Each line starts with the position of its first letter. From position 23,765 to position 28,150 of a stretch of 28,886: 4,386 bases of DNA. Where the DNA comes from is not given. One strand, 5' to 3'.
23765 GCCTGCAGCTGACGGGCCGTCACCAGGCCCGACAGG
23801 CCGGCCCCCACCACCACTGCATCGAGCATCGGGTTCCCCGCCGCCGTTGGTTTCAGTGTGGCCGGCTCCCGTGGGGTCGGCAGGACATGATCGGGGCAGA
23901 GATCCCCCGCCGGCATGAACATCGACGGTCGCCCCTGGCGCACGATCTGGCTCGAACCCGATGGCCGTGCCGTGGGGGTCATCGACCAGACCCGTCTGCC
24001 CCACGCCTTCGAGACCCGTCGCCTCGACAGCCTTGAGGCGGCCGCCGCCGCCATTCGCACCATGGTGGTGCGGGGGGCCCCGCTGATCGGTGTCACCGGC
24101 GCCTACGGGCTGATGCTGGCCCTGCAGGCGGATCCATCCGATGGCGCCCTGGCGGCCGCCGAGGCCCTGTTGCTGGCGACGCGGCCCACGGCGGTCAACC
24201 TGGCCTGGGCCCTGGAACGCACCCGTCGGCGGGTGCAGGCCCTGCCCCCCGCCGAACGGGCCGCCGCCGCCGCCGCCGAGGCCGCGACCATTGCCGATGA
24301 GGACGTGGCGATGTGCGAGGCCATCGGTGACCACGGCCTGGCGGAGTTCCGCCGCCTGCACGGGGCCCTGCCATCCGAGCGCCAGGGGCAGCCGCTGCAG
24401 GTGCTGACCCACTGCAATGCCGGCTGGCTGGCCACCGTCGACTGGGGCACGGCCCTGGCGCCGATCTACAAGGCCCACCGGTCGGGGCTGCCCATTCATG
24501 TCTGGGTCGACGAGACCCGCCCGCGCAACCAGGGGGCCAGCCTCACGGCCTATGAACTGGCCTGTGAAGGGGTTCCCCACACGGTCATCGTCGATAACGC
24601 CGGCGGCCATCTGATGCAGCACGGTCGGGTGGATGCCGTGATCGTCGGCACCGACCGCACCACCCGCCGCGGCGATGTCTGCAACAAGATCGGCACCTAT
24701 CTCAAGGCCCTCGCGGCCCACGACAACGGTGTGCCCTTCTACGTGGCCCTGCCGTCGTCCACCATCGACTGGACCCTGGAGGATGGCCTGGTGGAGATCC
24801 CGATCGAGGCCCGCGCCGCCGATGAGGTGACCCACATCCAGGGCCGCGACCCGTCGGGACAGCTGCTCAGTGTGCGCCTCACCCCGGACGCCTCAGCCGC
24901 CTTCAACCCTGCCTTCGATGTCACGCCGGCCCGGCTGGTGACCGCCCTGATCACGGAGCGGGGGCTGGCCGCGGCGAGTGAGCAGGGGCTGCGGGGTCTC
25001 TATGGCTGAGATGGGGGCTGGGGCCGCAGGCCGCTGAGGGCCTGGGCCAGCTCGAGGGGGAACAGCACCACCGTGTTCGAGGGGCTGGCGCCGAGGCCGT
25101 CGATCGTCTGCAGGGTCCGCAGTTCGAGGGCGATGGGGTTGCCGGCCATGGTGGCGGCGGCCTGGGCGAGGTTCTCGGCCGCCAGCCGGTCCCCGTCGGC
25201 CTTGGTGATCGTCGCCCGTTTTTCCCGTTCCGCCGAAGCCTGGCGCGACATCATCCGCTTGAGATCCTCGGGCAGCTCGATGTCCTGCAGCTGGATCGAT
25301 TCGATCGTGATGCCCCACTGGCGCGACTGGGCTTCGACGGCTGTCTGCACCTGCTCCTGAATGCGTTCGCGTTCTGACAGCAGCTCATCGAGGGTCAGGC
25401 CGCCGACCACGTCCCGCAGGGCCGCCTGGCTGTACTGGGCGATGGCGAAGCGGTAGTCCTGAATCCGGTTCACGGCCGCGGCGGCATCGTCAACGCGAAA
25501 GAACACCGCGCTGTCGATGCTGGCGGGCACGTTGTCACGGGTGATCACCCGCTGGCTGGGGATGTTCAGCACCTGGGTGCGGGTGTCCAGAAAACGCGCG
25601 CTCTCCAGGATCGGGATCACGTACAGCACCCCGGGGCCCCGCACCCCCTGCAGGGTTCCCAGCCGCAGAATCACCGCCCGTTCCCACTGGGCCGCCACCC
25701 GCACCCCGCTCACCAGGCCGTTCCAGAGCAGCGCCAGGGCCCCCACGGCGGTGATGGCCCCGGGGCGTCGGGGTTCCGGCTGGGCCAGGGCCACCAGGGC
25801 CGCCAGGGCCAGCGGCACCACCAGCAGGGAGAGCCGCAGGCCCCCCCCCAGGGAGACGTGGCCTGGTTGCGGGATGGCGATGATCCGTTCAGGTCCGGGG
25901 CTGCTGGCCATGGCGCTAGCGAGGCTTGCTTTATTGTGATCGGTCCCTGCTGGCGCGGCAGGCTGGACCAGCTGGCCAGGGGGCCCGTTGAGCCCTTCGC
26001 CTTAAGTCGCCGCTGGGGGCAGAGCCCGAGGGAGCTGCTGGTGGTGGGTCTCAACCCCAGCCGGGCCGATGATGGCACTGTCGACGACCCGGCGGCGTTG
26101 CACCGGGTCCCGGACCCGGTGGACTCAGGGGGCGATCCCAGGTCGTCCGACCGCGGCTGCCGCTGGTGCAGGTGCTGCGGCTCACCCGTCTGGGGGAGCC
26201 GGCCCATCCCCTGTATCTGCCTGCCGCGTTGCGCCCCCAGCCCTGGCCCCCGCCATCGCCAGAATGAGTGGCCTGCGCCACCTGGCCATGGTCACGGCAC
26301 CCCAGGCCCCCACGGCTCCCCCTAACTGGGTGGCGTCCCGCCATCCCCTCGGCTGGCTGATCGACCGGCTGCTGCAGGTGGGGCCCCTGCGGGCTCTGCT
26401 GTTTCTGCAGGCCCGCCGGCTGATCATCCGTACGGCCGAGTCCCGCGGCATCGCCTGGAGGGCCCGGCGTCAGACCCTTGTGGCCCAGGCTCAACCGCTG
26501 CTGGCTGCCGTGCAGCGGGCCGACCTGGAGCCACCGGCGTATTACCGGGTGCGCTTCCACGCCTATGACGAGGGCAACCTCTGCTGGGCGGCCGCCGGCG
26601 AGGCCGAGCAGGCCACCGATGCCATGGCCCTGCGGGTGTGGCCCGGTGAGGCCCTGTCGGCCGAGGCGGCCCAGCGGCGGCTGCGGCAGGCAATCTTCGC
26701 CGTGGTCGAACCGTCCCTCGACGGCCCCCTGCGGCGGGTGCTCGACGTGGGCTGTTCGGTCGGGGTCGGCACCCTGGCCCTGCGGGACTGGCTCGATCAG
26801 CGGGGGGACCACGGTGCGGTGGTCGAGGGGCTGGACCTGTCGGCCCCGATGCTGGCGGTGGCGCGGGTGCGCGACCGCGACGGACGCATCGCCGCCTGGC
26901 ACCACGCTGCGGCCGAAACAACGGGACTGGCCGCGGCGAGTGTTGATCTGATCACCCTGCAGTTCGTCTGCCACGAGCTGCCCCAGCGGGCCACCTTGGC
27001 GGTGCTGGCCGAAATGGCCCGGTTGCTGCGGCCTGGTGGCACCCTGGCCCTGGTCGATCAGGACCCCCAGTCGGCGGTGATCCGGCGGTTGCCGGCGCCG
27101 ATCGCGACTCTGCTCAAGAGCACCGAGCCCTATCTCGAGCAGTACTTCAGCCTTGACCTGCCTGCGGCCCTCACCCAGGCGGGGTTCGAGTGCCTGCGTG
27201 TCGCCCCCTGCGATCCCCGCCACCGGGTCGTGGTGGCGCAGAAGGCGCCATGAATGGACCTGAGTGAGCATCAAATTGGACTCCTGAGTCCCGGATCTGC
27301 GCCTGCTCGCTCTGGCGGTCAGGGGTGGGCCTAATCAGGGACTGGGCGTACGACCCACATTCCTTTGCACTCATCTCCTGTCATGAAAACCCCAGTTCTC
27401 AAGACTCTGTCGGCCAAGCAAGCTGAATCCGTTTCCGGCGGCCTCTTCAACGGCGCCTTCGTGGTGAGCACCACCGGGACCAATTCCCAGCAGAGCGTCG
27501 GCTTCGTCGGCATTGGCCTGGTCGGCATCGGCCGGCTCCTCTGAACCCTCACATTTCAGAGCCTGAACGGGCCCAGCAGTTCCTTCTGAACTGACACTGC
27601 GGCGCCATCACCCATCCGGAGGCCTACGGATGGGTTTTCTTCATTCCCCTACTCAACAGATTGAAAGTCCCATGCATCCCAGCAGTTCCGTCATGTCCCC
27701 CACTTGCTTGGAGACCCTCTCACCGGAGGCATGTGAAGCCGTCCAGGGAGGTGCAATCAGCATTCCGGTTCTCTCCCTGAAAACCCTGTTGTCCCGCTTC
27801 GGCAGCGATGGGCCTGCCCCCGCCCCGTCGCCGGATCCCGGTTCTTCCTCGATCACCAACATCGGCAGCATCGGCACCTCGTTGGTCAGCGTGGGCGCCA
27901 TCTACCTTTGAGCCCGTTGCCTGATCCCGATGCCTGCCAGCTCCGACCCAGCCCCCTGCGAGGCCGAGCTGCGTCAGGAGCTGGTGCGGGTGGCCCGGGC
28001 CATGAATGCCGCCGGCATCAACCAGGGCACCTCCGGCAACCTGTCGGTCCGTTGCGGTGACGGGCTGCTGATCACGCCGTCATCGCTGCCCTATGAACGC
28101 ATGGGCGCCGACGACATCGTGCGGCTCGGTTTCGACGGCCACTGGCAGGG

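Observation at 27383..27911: Pair of paralogous double-glycine-leader peptide genes (one invisible to the ORF track) in a low-GC patch next to psbA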

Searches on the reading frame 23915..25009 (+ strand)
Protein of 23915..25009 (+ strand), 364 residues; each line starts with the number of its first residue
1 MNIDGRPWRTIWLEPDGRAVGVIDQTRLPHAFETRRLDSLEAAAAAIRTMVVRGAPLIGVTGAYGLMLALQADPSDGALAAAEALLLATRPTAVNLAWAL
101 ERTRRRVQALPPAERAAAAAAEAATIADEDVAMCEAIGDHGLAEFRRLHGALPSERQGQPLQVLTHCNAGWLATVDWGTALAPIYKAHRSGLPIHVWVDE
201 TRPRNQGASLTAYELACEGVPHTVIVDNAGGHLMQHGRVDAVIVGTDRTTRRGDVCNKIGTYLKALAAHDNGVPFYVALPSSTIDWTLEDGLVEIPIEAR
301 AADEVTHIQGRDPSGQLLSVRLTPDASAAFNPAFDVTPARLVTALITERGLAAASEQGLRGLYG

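Call 79: search_protein_families(library=ncbifam, proteins=[window:23915-25009:+], max_evalue=0.00001)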
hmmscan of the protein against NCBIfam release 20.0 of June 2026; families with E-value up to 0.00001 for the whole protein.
window:23915-25009:+ (364 aa): 8 families
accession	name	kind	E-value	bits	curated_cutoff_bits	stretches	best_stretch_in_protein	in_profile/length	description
NF004326.0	PRK05720.1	subfamily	1.4e-143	478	271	1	2-359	5-348/358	s-methyl-5-thioribose-1-phosphate isomerase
TIGR00512.1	salvage_mtnA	equivalog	6.2e-121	403.4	279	1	18-352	8-333/335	S-methyl-5-thioribose-1-phosphate isomerase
TIGR00524.1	eIF-2B_rel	subfamily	9.5e-88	294.2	185.85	1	39-351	3-300/303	S-methyl-5-thioribose-1-phosphate isomerase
NF004700.0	PRK06036.1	equivalog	1.1e-82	277.8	528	1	9-352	2-328/339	S-methyl-5-thioribose-1-phosphate isomerase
NF004436.0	PRK05772.1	equivalog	8.2e-70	235.8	521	1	18-353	24-350/363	S-methyl-5-thioribose-1-phosphate isomerase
TIGR00511.1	ribulose_e2b2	equivalog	6.3e-41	140.6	314.1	1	40-351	2-285/301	ribose 1,5-bisphosphate isomerase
NF006210.0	PRK08335.1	equivalog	1.7e-17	63.6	339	1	184-295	126-234/275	translation initiation factor IF-2B subunit alpha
NF004994.0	PRK06372.1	equivalog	2.5e-08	33.6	249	1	195-277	111-190/253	translation initiation factor IF-2B subunit delta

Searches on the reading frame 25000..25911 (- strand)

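Call 79: search_protein_families(library=ncbifam, proteins=[window:25000-25911:-], max_evalue=0.00001)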
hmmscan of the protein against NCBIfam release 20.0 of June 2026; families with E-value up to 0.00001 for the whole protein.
window:25000-25911:- (303 aa): 5 families
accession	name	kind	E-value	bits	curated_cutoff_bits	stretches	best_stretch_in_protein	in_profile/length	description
TIGR01933.1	hflK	equivalog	1.6e-17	63.8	159.4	1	73-239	4-173/261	FtsH protease activity modulator HflK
TIGR01932.1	hflC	equivalog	7.6e-11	41.4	134.4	1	75-196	25-161/318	protease modulator HflC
NF008181.0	PRK10930.1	equivalog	8.1e-11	41.3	660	1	45-239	72-269/419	FtsH protease activity modulator HflK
NF058507.1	FlotScfldFlot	equivalog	1.2e-08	34.5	700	1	90-251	54-223/477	flotillin lipid rafts scaffold protein FloT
NF008259.0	PRK11029.1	equivalog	7.4e-07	28.4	427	0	89-144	46-101/334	protease modulator HflC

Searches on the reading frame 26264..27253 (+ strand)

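Call 79: search_protein_families(library=ncbifam, proteins=[window:26264-27253:+], max_evalue=0.00001)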
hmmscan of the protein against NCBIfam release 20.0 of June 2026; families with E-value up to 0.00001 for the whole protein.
window:26264-27253:+ (329 aa): 14 families
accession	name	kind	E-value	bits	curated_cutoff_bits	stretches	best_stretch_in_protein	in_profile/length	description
NF043040.1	corrin_prot_MT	hypoth_equivalog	1.5e-18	67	180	1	141-282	31-166/216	corrinoid protein-associated methyltransferase CpaM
NF045667.1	MTase_DVU1556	equivalog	8.9e-11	41.6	155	1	155-266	22-122/213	DVU_1556 family methyltransferase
TIGR01934.1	MenG_MenH_UbiE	subfamily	3e-10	39.8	158.35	1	155-268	39-146/223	ubiquinone/menaquinone biosynthesis methyltransferase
TIGR02752.1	MenG_heptapren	equivalog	4.5e-10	39.4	419.85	1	158-266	48-152/231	demethylmenaquinone methyltransferase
NF001244.0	PRK00216.1-5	equivalog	5.6e-10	38.9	216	1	145-267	41-157/236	bifunctional demethylmenaquinone methyltransferase/2-methoxy-6-polyprenyl-1,4-benzoquinol methylase UbiE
NF001243.0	PRK00216.1-4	equivalog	5.2e-09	35.8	235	1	158-266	50-154/237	demethylmenaquinone methyltransferase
NF038261.1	rhodoquin_RquA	equivalog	6.7e-09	35.8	175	1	137-300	36-189/218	rhodoquinone biosynthesis methyltransferase RquA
NF007610.0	PRK10258.1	equivalog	1.6e-08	34.2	342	1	155-263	42-138/251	malonyl-ACP O-methyltransferase BioC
NF041537.1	ArsM_AhpD_UU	exception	9.5e-08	31.2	510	1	158-266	79-183/345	arsenite methyltransferase/AhpD domain selenoprotein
NF041536.1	ArsM_DUF2284_UU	exception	1.5e-07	30.1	575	1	158-286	79-203/459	arsenite methyltransferase/DUF2284 domain selenoprotein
NF001240.0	PRK00216.1-1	equivalog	8.8e-07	28.2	378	1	157-264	65-169/251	bifunctional demethylmenaquinone methyltransferase/2-methoxy-6-polyprenyl-1,4-benzoquinol methylase UbiE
NF052510.1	methyltran_MpqE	exception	1.5e-06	27.8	335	1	158-275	49-164/234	methyl-plastoquinone biosynthesis methyltransferase MpqE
NF008823.0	PRK11873.1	subfamily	3.2e-06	26.8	263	1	158-265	80-183/272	arsenite methyltransferase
NF001241.0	PRK00216.1-2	equivalog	9.6e-06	25.4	327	0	137-265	36-149/231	demethylmenaquinone methyltransferase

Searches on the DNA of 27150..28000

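Call 48: search_rna_families(source=window, start=27150, end=28000, threshold=evalue, max_evalue=1)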
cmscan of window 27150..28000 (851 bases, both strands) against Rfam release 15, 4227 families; matches with E-value up to 1: 1.
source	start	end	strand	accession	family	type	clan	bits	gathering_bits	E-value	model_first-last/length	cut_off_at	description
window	27928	27995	+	RF03960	mir-6644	Gene; miRNA;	-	21.2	82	0.11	1-67/67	no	mir-6644 microRNA precursor family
